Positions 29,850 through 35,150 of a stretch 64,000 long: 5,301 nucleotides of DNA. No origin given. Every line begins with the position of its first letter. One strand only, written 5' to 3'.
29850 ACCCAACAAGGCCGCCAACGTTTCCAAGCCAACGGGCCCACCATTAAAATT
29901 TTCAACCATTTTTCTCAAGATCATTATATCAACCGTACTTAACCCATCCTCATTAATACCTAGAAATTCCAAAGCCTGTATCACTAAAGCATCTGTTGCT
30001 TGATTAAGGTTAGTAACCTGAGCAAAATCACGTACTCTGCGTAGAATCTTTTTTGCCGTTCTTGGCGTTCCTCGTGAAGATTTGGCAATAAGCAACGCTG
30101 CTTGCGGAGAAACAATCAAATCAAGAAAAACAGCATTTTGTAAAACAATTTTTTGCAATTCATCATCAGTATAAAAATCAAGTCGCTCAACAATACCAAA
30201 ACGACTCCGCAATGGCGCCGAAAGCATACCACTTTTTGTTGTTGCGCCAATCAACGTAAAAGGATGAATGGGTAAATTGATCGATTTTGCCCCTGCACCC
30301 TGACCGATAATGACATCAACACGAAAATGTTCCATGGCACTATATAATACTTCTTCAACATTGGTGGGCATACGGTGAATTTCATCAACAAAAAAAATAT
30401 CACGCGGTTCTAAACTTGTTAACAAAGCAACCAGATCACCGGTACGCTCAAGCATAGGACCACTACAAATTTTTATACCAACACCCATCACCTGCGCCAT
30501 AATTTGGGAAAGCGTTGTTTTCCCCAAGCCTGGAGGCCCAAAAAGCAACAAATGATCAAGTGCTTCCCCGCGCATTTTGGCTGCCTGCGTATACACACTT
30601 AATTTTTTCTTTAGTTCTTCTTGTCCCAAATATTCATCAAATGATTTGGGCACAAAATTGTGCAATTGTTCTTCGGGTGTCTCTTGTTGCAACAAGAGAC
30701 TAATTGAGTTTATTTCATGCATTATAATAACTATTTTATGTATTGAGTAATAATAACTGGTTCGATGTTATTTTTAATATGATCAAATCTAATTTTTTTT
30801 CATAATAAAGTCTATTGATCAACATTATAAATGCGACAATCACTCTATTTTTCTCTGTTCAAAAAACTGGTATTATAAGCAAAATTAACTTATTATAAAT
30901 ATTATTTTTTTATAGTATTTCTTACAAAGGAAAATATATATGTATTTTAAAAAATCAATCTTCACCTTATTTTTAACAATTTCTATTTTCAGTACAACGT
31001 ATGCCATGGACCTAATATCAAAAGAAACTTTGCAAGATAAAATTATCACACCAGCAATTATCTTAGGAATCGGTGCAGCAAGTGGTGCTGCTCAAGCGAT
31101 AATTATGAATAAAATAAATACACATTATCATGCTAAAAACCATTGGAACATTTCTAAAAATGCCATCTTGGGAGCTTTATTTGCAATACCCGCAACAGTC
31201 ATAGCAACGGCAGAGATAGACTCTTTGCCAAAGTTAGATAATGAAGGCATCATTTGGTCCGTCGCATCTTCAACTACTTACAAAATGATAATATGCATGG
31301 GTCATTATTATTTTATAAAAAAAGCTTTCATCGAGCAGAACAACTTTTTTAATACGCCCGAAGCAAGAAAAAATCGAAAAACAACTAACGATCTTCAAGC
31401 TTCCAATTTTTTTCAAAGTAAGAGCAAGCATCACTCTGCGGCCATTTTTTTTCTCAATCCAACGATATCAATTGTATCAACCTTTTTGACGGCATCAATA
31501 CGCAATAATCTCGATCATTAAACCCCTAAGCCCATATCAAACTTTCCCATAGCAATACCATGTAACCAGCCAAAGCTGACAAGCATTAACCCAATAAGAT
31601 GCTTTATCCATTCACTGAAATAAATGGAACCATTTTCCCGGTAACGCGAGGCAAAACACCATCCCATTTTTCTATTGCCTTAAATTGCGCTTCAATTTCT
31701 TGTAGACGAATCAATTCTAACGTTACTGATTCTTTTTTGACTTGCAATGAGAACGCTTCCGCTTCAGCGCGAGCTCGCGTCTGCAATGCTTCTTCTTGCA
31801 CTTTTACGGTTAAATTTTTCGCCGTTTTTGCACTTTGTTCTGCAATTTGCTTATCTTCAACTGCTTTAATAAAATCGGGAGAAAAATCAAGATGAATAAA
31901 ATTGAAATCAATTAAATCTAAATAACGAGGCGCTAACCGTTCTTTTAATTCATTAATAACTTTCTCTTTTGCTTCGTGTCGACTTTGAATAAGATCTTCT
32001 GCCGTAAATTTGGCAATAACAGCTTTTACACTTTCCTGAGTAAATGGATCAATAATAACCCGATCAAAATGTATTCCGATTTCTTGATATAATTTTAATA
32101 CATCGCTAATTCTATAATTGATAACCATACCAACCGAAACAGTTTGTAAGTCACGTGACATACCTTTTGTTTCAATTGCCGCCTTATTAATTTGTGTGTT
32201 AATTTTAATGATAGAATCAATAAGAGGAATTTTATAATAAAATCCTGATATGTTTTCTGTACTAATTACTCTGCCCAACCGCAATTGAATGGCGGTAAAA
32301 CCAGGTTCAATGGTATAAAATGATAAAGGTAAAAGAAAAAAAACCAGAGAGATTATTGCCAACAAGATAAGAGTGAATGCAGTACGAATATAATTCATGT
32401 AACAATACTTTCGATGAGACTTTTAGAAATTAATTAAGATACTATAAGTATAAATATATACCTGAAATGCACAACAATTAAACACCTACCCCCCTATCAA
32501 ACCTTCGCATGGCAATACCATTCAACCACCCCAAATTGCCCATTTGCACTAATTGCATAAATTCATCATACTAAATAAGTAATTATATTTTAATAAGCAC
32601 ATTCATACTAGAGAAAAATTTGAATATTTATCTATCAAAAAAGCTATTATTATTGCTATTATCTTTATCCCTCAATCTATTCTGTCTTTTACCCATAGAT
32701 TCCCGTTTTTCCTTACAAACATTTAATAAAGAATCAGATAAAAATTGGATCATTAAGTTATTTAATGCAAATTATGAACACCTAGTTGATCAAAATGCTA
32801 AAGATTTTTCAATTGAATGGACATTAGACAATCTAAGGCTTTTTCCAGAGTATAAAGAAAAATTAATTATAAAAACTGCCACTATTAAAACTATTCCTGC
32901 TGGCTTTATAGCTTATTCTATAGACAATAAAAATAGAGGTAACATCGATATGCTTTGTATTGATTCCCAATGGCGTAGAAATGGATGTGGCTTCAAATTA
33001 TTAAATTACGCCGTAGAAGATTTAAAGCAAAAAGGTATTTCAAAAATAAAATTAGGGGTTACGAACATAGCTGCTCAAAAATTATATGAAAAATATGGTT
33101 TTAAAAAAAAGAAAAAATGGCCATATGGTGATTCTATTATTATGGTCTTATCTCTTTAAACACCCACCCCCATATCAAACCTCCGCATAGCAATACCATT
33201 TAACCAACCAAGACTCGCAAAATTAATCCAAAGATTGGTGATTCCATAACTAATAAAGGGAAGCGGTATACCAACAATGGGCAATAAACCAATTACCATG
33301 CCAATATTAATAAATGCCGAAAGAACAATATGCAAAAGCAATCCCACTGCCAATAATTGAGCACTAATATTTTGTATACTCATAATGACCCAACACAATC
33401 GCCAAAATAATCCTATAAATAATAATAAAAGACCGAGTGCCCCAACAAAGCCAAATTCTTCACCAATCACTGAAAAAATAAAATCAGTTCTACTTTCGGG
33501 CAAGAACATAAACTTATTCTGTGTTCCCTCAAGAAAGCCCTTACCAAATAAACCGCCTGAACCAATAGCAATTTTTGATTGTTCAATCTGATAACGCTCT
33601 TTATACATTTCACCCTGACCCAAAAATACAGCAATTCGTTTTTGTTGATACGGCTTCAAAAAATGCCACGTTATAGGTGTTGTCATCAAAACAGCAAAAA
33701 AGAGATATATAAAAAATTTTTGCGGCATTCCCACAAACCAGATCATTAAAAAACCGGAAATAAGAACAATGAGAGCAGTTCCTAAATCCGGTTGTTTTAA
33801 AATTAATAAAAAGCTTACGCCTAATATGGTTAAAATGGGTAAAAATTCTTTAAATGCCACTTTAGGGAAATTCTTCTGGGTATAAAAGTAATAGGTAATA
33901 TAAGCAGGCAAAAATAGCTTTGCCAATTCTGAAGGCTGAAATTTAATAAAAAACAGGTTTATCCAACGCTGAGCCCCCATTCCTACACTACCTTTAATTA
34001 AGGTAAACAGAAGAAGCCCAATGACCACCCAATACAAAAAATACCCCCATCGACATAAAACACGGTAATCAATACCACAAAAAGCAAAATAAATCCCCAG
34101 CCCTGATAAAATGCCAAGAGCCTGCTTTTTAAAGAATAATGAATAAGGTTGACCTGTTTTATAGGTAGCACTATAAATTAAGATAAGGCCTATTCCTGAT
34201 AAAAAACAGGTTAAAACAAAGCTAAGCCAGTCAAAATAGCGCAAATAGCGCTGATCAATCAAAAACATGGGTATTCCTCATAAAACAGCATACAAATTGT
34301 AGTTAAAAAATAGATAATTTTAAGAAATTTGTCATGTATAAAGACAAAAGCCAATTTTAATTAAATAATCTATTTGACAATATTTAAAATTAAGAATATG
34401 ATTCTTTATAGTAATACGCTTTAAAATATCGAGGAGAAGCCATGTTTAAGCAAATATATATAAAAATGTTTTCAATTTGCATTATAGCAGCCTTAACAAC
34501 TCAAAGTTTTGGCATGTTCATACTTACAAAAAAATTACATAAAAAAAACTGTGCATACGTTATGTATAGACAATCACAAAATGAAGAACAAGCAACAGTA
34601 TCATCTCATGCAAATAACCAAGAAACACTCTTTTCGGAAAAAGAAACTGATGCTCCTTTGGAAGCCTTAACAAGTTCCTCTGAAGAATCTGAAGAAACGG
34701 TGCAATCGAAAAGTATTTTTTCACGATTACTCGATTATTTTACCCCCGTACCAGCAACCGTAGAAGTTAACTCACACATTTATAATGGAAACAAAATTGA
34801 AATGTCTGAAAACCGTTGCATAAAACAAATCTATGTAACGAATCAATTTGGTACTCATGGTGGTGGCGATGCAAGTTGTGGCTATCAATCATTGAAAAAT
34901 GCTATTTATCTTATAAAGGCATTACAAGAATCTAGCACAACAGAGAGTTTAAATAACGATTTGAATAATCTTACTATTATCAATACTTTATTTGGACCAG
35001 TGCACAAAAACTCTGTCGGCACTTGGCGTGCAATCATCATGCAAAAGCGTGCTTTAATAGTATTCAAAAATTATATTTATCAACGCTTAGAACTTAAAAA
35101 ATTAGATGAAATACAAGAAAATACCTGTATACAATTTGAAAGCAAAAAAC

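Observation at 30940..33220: Three tandem copies of the rodA 3' terminus delimit single-gene insertions (cassette-like array at a gene end)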

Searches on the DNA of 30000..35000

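Call 67: search_rna_families(source=window, start=30000, end=35000, threshold=evalue, max_evalue=1)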
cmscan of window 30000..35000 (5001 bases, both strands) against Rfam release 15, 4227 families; matches with E-value up to 1: 0.
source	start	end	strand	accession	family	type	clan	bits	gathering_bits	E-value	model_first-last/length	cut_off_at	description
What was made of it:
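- There is no Rfam hit (call 67).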
